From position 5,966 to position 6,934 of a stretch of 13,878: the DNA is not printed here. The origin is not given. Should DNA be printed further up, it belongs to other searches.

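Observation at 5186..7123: Four-gene cargo operon with tandem ~220-aa paralogs of unrecognisable function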

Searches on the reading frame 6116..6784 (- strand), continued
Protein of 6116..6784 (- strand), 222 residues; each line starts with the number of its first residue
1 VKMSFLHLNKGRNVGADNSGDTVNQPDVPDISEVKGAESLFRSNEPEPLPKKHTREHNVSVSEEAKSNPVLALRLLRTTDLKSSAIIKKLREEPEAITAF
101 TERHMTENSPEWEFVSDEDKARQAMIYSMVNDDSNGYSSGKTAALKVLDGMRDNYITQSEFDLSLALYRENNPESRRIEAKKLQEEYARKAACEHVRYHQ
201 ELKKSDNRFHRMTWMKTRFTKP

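Call 76: search_protein_families(library=phrogs, proteins=[L022:3183-3785:+, L021:3048-3647:+, L017:9597-9932:+, L017:13454-14104:+, L017:11231-11521:+, L012:11166-12029:+], max_evalue=0.01)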
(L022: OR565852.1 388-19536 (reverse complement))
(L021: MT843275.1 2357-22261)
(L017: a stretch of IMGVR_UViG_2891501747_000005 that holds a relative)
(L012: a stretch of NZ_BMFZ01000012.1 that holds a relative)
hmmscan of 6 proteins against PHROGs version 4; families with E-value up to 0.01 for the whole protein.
L022:3183-3785:+ (200 aa): 7 families
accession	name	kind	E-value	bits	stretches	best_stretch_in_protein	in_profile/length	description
phrog_6382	-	unknown function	8.5e-74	248.6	1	1-200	1-200/201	-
phrog_17040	-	head and packaging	2e-08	36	1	88-180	5-100/129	head maturation protease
phrog_20988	-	other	0.00029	20.5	1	20-104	291-364/652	ATPase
phrog_23795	-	unknown function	0.0011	18.5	1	20-92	345-432/743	-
phrog_2229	-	head and packaging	0.0017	18.7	1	18-113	251-348/428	head maturation protease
phrog_53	-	head and packaging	0.0037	17.5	1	38-199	310-464/583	head maturation protease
phrog_35607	-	unknown function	0.0076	15.8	1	20-92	424-498/660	-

L021:3048-3647:+ (199 aa): 3 families
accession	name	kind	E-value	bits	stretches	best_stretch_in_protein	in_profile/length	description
phrog_6382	-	unknown function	3e-58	197.8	1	4-199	6-200/201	-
phrog_17040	-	head and packaging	3.2e-10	41.8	1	92-165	8-84/129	head maturation protease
phrog_20988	-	other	0.00051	19.7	1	17-108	290-368/652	ATPase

L017:9597-9932:+ (111 aa): 6 families
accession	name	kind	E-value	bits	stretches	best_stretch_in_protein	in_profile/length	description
phrog_105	-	tail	3.4e-07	30.8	1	40-110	137-205/239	tail fiber assembly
phrog_5572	-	unknown function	1.2e-06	29.9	1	41-109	58-126/130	-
phrog_3792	-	tail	4.5e-06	27.9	1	38-108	10-78/78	tail assembly chaperone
phrog_188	-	tail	2.5e-05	25.1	1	25-109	96-183/207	tail fiber assembly protein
phrog_136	-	tail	4.7e-05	24.6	1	40-108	111-177/178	tail fiber assembly protein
phrog_24907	-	unknown function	0.0022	18.6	1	65-108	173-219/235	-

L017:13454-14104:+ (216 aa): 2 families
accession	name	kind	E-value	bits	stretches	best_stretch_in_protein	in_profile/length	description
phrog_1924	-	tail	1.2e-51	176.8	1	2-216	8-237/237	minor tail protein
phrog_6367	-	unknown function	0.005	17.8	1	6-87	10-95/217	-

L017:11231-11521:+ (96 aa): 1 family
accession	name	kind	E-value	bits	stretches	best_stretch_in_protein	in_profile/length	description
phrog_166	-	tail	4.8e-24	86.3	1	4-93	110-198/201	tail protein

L012:11166-12029:+ (287 aa): 11 families
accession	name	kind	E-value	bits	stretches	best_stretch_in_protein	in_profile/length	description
phrog_863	-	tail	5.9e-22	79.4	1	19-287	320-603/690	tail fiber assembly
phrog_17105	-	unknown function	1.5e-15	57.8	1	1-83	1-83/528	-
phrog_1858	-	tail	4.5e-12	45.7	1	8-74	12-76/1018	tail fiber protein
phrog_1833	-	tail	1.6e-09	38.8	1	2-79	11-87/322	tail fiber protein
phrog_17588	-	unknown function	7.9e-09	36.1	1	11-90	11-95/332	-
phrog_2097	-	tail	8.5e-08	32.4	1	1-82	189-281/644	tail fiber protein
phrog_6202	-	tail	5.8e-07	30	1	35-287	415-636/636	tail fiber protein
phrog_6683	-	tail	7.5e-07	29.8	1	12-85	16-89/367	tail fiber protein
phrog_6859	-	tail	2.4e-06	28.1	1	14-78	18-81/346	tail fiber protein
phrog_18834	-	unknown function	2.4e-05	25.3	1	9-85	9-90/338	-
phrog_454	-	tail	0.0095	15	0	11-279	1115-1369/1376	tail fiber protein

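Call 77: search_protein_families(library=pfam, proteins=[L022:3183-3785:+, L021:3048-3647:+, L017:9597-9932:+, L017:13454-14104:+, L017:11231-11521:+, L012:11166-12029:+], max_evalue=0.01)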
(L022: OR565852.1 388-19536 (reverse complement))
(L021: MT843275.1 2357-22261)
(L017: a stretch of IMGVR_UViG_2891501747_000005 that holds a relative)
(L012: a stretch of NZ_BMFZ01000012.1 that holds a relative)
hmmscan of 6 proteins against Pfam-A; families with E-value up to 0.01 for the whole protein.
L022:3183-3785:+ (200 aa): 2 families
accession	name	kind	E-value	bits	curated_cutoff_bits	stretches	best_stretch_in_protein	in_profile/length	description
PF07767.16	Nop53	-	0.00095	19.1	24.9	1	17-111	205-303/399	Nop53 (60S ribosomal biogenesis)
PF09073.15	BUD22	-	0.0076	16.1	37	1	10-92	134-229/435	BUD22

L021:3048-3647:+ (199 aa): 1 family
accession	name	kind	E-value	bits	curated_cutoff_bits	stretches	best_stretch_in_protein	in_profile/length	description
PF05793.18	TFIIF_alpha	-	0.003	16.7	27.1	1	16-166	292-442/528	Transcription initiation factor IIF, alpha subunit (TFIIF-alpha)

L017:9597-9932:+ (111 aa): 1 family
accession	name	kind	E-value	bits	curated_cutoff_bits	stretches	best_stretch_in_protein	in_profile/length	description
PF02413.22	Caudo_TAP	-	2.1e-05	25.1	22.1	1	40-108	65-131/131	Caudovirales tail fibre assembly protein, lambda gpK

L017:13454-14104:+ (216 aa): 0 families

L017:11231-11521:+ (96 aa): 1 family
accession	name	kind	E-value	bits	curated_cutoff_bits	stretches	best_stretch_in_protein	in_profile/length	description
PF10109.15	Phage_TAC_7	-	9.5e-11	42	25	1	21-86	13-78/79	Phage tail assembly chaperone proteins, E, or 41 or 14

L012:11166-12029:+ (287 aa): 1 family
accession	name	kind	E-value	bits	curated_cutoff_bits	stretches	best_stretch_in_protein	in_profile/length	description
PF21722.4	Gly_rich_2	-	0.00054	20.5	24.3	1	83-286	3-224/226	Glycine-rich domain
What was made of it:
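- L017 carries its own bona fide Phage_TAC_7 chaperone between B and the tape-measure gene (call 77).
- Tried and rejected: Weakened because L017 has its own Phage_TAC_7 gene (call 77) and because A-B persist without a tape-measure gene.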

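Call 78: find_related_loci(query=L022:3183-3785:+, collection=viral_contigs, flank=3000)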
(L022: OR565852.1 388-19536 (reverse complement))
Query L022:3183-3785:+ (200 aa) in viral_contigs; peptide patterns used: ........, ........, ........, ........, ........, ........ (x = any residue, [..] = any of these).
101 stretches matched a pattern; 1 encode a relative of the query (tblastn E <= 1e-3); 1 distinct loci.
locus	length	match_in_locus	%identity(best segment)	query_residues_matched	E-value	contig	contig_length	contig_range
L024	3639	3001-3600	100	1-200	4e-129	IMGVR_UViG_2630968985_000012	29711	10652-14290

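Call 80: search_dna_similar(query=L022:3183-3785:+, collection=phages, mode=protein, max_rows=40, max_evalue=0.01, rows=spread)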
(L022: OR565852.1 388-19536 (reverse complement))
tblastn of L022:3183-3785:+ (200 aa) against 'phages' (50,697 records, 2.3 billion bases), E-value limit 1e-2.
Records with a match: 2; places in all: 2; records where one place covers at least 80% of the query: 0.
Best place of each record, by identity: >=99% 1; <60% 1.
By first word of the organism name: Citrobacter 1; Serratia 1.
By host as written in the record: Citrobacter rodentium DBS100 1; Serratia sp. OS31 1.
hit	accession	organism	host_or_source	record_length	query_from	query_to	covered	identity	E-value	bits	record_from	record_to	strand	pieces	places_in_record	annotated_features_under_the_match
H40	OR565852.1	Citrobacter phage phiNP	Citrobacter rodentium DBS100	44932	109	200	46%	100.0%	8e-27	112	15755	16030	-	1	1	hypothetical protein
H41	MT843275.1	Serratia phage vB_SspM_BZS1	Serratia sp. OS31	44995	109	200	46%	55.4%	8e-8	57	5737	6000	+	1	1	hypothetical protein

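Call 81: fold_search(model_id=the predicted structure, library=viral)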
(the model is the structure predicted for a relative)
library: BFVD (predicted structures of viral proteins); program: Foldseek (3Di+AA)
matches with E <= 10: 42; with E <= 0.001: 0
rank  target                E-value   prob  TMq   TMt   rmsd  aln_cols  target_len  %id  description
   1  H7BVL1                6.0e-01  0.07  0.11  0.12  39.6       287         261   12  (no name in the UniProt tables at hand)
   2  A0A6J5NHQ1            6.7e-01  0.06  0.11  0.07  44.3       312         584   15  Uncharacterized protein [uncultured Caudovirales phage]
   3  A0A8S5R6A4            7.5e-01  0.05  0.09  0.09  34.8       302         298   14  Uncharacterized protein [Myoviridae sp. ctaOv25]
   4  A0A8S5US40            9.9e-01  0.08  0.14  0.15  25.8       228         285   13  Uncharacterized protein [Siphoviridae sp. ctAvy12]
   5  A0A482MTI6            1.1e+00  0.08  0.17  0.14  32.3       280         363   12  Uncharacterized protein [Escherichia phage vB_EcoP_WFI101126]
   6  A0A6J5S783            1.8e+00  0.03  0.12  0.08  30.1       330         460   15  Uncharacterized protein [uncultured Caudovirales phage]
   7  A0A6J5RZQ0            1.9e+00  0.06  0.13  0.11  38.8       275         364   10  Restriction alleviation protein Lar [uncultured Caudovirales phage]
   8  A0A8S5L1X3            1.9e+00  0.04  0.11  0.09  34.8       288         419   12  Maturation protein [ssRNA phage Gerhypos.3_2]
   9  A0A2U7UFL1            2.1e+00  0.03  0.11  0.12  28.5       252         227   14  Uncharacterized protein [Pandoravirus macleodensis]
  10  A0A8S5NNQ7            2.4e+00  0.21  0.15  0.12  23.4       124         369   20  Peptidase S49 domain-containing protein [Siphoviridae sp. ctpbe1]
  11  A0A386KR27            2.5e+00  0.02  0.10  0.09  35.0       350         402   14  Uncharacterized protein [Caulobacter phage Kronos]
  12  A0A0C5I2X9            2.7e+00  0.06  0.09  0.12  23.9       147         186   17  ORF4 [Simian torque teno virus 32]
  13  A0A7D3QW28            2.8e+00  0.03  0.08  0.08  27.8       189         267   10  Transcription termination factor rho domain [Fadolivirus FV1/VV64]
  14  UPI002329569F         3.1e+00  0.04  0.14  0.12  38.6       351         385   12  (no name look-up for this kind of identifier)
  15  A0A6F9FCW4            3.1e+00  0.03  0.12  0.07  25.6       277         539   14  (no name in the UniProt tables at hand)
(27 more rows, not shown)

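Call 106: search_solved_structures(query=A8, max_evalue=5)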
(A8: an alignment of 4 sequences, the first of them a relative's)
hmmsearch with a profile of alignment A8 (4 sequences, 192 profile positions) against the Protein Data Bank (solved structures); distinct sequences matched with E-value up to 5: 6.
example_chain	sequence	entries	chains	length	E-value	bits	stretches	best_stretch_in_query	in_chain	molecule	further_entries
7vcf_G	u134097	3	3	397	0.6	13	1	34-87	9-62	Toc34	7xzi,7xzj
9fpc_A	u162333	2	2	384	0.61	13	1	92-170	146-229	Cobn protein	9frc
9qlh_A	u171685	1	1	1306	1.1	12.1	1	33-99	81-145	DNA polymerase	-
9qli_A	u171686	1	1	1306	1.1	12.1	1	33-99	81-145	DNA polymerase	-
3cx5_F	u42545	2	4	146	4.3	10.2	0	16-76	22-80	Cytochrome b-c1 complex subunit 6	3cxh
6giq_F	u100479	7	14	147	4.3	10.2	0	16-76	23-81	QCR6 isoform 1 | Cytochrome b-c1 complex subunit 6 | CYTOCHROME B-C1 COMPLEX SUBUNIT 6; SYNONYM: COMPLEX III SUBUNIT 6,COMPLEX III SUBUNIT VI,C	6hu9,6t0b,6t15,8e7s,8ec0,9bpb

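Call 119: search_protein_families(library=phrogs, alignment_id=A5, max_evalue=10)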
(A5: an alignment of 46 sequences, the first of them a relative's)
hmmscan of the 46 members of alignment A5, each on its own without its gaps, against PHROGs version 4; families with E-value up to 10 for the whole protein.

A. member 1, P0018 (292 aa): 1 family
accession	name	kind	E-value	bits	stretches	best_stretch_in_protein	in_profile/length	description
phrog_23685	-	unknown function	0.015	16.4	1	160-224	9-75/99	-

B. families by the number of members that match (of 46 scanned): 48 families (the first 25 are shown)
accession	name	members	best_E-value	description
phrog_8930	-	7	0.026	-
phrog_608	-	6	0.0096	holin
phrog_9475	-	6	0.06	-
phrog_6382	-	5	0.00083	-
phrog_23685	-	5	0.015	-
phrog_18428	-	3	0.033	-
phrog_1402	-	3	0.33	-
phrog_4128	-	2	0.0059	tail fiber protein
phrog_32794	-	2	0.09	-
phrog_25622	-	2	0.26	-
phrog_27190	-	2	0.27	tail length tape measure protein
phrog_10152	-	2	3.3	Rz-like spanin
phrog_2204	-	1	0.0065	glycerophosphoryl diester phosphodiesterase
phrog_24629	-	1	0.038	-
phrog_25460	-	1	0.04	-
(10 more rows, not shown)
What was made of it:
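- Scanning 46 family members against all 38,880 PHROGs gives phrog_6382 as the best family (E=8.3e-4, 5 members) (call 119).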
